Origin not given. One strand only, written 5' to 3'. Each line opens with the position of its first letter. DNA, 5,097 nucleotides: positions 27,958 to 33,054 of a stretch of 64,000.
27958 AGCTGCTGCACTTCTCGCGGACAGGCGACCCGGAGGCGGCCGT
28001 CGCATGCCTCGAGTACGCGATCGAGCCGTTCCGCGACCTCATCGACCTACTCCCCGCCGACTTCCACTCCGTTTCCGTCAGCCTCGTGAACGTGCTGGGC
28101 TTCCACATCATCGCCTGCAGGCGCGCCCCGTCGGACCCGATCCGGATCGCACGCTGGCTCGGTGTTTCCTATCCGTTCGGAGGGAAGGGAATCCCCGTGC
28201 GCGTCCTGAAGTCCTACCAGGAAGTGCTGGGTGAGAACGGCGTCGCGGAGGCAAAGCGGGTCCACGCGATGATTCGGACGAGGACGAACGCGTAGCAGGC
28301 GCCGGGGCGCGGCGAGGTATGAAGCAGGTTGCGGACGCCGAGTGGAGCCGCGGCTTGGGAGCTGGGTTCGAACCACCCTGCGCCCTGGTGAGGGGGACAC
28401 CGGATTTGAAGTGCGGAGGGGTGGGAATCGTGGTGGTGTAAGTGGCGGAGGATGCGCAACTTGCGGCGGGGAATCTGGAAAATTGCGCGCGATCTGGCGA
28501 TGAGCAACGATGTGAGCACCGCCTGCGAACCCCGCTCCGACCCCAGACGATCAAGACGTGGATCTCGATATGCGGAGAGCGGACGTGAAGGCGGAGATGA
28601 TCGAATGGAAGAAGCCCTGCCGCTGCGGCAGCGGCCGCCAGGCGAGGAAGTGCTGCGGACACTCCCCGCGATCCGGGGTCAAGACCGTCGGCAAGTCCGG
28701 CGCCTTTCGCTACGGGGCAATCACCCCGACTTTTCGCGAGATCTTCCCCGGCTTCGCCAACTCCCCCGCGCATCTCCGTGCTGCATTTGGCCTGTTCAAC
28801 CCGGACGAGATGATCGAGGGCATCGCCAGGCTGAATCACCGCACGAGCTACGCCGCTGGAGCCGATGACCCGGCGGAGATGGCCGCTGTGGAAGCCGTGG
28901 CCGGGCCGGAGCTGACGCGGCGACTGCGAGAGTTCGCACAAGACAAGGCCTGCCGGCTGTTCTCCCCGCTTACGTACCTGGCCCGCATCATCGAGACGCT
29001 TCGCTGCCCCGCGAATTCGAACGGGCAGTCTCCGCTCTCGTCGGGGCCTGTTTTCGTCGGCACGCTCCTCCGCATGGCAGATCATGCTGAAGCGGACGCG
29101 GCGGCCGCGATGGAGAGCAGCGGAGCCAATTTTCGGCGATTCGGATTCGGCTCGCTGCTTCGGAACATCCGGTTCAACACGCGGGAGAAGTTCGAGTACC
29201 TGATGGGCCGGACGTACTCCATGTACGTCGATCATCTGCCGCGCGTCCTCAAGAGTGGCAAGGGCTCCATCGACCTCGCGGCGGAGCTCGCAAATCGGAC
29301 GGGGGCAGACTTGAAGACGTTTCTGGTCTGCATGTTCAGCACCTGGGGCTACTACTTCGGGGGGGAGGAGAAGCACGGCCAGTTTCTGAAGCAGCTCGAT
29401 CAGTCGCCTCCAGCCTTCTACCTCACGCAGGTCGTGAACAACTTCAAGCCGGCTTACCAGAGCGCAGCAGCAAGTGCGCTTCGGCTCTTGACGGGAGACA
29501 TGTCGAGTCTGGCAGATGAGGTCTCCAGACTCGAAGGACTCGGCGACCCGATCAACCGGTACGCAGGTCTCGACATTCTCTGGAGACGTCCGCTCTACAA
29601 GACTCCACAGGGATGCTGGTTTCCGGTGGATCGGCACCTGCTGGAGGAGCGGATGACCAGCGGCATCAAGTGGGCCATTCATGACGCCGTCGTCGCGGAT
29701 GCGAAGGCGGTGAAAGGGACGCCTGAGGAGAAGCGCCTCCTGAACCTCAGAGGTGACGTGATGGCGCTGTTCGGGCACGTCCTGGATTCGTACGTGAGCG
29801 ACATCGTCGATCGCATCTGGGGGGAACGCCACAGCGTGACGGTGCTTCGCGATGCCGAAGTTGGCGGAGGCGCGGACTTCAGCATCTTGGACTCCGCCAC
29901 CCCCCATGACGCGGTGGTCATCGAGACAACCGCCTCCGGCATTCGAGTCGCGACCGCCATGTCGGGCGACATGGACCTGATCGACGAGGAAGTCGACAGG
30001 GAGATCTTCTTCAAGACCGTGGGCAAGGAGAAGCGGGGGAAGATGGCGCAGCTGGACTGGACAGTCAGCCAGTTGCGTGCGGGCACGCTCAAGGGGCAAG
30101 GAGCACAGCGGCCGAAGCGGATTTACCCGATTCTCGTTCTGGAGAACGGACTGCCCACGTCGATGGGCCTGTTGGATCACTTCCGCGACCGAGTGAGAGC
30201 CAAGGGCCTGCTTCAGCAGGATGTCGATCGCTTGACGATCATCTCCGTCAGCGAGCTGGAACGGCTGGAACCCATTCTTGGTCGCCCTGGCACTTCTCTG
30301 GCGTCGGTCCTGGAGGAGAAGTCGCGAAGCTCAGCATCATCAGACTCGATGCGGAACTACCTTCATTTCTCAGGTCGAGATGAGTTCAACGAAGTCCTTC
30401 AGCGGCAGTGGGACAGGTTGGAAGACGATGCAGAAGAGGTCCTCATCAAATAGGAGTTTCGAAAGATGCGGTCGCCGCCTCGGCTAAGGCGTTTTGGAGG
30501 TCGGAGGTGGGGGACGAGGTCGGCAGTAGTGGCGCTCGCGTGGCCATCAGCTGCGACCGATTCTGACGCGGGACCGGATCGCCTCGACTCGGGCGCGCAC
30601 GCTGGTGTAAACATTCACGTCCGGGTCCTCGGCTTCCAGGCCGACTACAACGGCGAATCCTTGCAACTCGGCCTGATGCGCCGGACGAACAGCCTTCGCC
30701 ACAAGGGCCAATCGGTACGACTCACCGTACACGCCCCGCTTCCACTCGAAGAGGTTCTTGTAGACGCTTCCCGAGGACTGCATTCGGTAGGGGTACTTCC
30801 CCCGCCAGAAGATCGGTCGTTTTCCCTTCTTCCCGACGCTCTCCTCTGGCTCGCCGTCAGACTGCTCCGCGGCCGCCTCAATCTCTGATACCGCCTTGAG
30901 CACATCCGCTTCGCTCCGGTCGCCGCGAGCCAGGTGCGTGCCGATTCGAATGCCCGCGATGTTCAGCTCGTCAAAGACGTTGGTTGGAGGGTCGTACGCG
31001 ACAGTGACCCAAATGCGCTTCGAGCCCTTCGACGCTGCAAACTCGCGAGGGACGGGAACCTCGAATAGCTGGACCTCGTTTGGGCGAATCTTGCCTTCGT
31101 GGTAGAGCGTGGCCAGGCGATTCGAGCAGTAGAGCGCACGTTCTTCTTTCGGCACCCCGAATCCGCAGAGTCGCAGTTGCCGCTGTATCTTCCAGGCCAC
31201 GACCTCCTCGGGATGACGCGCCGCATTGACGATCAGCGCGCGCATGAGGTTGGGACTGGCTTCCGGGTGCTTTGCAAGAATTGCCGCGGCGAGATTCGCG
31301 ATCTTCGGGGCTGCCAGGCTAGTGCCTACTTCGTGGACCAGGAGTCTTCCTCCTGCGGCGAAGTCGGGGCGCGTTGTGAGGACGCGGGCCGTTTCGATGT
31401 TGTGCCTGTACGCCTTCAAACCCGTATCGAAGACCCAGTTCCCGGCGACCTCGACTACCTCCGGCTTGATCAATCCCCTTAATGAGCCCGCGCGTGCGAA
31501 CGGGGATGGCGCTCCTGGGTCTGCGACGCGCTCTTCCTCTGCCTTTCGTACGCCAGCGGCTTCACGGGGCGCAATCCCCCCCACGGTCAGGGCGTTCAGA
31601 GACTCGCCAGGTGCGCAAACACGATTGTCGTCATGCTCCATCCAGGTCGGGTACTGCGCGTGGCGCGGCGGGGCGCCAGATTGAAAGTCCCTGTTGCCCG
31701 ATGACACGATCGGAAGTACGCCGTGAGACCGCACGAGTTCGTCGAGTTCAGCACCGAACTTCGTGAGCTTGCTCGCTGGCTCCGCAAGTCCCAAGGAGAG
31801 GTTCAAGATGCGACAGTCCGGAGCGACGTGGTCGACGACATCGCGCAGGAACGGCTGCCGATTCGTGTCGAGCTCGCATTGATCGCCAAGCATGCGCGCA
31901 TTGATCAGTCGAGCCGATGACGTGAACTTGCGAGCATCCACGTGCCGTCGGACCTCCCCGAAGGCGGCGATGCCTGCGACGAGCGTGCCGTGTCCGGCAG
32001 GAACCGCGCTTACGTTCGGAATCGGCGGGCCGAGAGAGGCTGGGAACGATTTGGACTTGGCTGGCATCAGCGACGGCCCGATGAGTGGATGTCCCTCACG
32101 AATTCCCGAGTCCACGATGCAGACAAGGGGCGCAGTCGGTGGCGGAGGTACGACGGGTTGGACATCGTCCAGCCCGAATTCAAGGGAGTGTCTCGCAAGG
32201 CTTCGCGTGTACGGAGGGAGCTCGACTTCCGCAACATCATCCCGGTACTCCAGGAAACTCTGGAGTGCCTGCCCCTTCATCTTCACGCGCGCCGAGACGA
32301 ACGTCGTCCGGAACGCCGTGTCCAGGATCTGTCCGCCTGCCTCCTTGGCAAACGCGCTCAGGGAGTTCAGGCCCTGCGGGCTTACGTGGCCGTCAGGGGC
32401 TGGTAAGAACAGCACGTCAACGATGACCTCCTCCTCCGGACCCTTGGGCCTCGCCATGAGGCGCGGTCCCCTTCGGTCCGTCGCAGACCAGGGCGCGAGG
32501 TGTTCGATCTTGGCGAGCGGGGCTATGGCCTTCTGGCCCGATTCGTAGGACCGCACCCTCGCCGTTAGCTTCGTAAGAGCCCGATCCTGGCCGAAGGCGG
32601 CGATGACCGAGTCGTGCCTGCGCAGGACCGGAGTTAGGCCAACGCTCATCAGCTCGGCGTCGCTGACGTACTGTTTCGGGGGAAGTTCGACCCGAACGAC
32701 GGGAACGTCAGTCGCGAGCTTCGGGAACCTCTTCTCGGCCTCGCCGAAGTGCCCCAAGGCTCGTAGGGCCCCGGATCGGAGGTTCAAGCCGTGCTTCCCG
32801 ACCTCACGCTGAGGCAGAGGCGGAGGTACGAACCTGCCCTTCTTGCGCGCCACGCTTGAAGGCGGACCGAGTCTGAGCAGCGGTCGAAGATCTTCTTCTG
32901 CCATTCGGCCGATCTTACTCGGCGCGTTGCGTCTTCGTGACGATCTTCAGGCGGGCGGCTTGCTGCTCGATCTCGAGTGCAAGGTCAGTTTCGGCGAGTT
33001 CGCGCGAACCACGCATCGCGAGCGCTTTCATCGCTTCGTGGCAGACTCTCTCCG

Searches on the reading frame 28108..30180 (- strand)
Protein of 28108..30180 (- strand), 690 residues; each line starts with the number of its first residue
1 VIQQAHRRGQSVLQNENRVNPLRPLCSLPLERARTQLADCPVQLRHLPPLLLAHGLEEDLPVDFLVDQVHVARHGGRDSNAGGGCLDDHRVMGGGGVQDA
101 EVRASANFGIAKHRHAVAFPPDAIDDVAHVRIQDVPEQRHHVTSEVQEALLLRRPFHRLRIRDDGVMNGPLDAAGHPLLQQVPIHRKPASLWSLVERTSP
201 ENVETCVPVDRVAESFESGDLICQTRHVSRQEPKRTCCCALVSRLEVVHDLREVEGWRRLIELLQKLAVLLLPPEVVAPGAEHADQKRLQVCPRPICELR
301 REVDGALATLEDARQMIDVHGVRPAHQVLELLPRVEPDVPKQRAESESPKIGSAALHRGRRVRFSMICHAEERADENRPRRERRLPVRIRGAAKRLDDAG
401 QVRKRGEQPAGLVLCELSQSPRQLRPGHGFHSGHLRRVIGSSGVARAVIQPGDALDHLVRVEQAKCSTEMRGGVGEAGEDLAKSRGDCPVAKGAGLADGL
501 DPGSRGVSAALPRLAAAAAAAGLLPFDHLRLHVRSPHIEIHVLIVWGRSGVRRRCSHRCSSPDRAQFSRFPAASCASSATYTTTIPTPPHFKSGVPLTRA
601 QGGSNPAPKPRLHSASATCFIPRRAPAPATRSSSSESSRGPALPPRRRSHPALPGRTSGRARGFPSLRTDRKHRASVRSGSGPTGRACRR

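Call 7: search_protein_families(library=pfam, proteins=[window:28108-30180:-], max_evalue=0.01)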
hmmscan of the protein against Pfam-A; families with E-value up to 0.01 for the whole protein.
window:28108-30180:- (690 aa): 0 families

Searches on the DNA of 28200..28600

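Call 11: search_rna_families(source=window, start=28200, end=28600, threshold=evalue, max_evalue=10, show_alignments=3)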
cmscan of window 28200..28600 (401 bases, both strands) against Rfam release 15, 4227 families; matches with E-value up to 10: 0.
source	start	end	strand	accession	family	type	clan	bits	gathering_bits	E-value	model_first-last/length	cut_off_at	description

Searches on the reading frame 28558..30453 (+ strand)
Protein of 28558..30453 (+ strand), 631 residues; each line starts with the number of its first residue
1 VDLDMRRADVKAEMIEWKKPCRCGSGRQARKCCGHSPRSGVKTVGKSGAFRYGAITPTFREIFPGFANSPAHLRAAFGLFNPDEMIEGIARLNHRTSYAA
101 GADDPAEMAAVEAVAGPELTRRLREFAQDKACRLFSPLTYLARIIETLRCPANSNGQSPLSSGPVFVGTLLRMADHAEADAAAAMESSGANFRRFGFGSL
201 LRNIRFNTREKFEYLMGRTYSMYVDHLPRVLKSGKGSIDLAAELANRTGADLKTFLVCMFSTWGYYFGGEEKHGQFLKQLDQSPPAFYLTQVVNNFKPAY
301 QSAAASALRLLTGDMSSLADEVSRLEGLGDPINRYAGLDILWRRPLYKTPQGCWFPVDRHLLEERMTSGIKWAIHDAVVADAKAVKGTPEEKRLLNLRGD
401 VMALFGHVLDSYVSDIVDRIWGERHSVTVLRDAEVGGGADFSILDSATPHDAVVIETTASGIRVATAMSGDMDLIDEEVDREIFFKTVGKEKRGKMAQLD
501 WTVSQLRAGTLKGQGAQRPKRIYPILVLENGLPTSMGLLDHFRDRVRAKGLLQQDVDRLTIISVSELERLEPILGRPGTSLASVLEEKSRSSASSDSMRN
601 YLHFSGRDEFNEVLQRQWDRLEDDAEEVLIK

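Call 7: search_protein_families(library=pfam, proteins=[window:28558-30453:+], max_evalue=0.01)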
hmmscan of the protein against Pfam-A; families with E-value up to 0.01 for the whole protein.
window:28558-30453:+ (631 aa): 0 families

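Call 18: search_protein_families(library=padloc, proteins=[window:28558-30453:+], max_evalue=0.001)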
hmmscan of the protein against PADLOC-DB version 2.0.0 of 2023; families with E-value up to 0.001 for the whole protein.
window:28558-30453:+ (631 aa): 0 families

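Call 61: search_protein_families(library=pfam, proteins=[window:28558-30453:+], max_evalue=1)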
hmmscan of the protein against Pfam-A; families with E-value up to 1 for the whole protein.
window:28558-30453:+ (631 aa): 0 families

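Call 62: search_protein_families(library=ncbifam, proteins=[window:28558-30453:+], max_evalue=0.001)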
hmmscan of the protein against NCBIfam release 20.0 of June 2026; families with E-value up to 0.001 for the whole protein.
window:28558-30453:+ (631 aa): 0 families

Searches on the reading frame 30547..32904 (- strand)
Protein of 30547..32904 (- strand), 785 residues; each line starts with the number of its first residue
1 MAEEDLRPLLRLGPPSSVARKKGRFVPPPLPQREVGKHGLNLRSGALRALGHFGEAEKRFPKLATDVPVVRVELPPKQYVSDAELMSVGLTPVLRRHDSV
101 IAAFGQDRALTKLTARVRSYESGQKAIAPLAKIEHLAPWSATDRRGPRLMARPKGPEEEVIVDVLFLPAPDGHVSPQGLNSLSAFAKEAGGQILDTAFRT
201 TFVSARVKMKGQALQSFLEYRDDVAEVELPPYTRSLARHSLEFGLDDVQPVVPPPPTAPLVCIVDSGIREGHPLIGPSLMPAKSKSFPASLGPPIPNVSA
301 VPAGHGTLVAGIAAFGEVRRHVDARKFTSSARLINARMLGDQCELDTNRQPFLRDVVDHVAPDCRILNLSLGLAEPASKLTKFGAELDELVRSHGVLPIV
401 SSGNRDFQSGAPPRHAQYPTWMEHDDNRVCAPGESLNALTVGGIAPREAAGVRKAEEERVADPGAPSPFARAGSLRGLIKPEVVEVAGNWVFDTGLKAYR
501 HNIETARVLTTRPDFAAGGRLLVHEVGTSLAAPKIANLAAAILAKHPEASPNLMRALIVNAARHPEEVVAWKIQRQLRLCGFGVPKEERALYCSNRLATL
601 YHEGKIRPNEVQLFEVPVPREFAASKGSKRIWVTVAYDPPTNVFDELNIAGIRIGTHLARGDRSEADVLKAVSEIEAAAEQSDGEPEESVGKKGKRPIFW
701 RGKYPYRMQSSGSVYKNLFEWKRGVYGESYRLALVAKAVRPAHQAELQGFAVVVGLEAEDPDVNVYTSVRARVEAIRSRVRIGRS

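Call 7: search_protein_families(library=pfam, proteins=[window:30547-32904:-], max_evalue=0.01)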
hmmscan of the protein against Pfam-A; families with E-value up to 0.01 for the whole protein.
window:30547-32904:- (785 aa): 1 family
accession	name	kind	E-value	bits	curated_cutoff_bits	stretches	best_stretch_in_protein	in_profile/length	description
PF00082.27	Peptidase_S8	-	1.2e-29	104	21.8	1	259-583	4-288/288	Subtilase family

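Call 18: search_protein_families(library=padloc, proteins=[window:30547-32904:-], max_evalue=0.001)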
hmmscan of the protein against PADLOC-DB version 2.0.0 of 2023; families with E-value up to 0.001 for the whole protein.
window:30547-32904:- (785 aa): 9 families
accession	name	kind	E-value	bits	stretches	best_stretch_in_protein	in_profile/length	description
PDLC02198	IetS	-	7.3e-75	250.4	1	88-775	79-781/795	-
PDLC02197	IetS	-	1.7e-49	166.8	1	107-772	108-730/749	-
PDLC02201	IetS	-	7.3e-36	121.7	1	299-639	285-603/781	-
PDLC04233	IetS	-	1.8e-28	97.1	1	358-643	410-744/855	-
PDLC02202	IetS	-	3.5e-22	76.5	1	304-642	333-644/780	-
PDLC02200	IetS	-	9e-22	75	1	259-641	270-631/780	-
PDLC02199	IetS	-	1.2e-21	74.6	1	214-642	271-684/826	-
PDLC03014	subtilase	-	1.1e-06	26.4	1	262-563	177-376/391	-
PDLC04234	IetS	-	8.6e-06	22.2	1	359-486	413-559/656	-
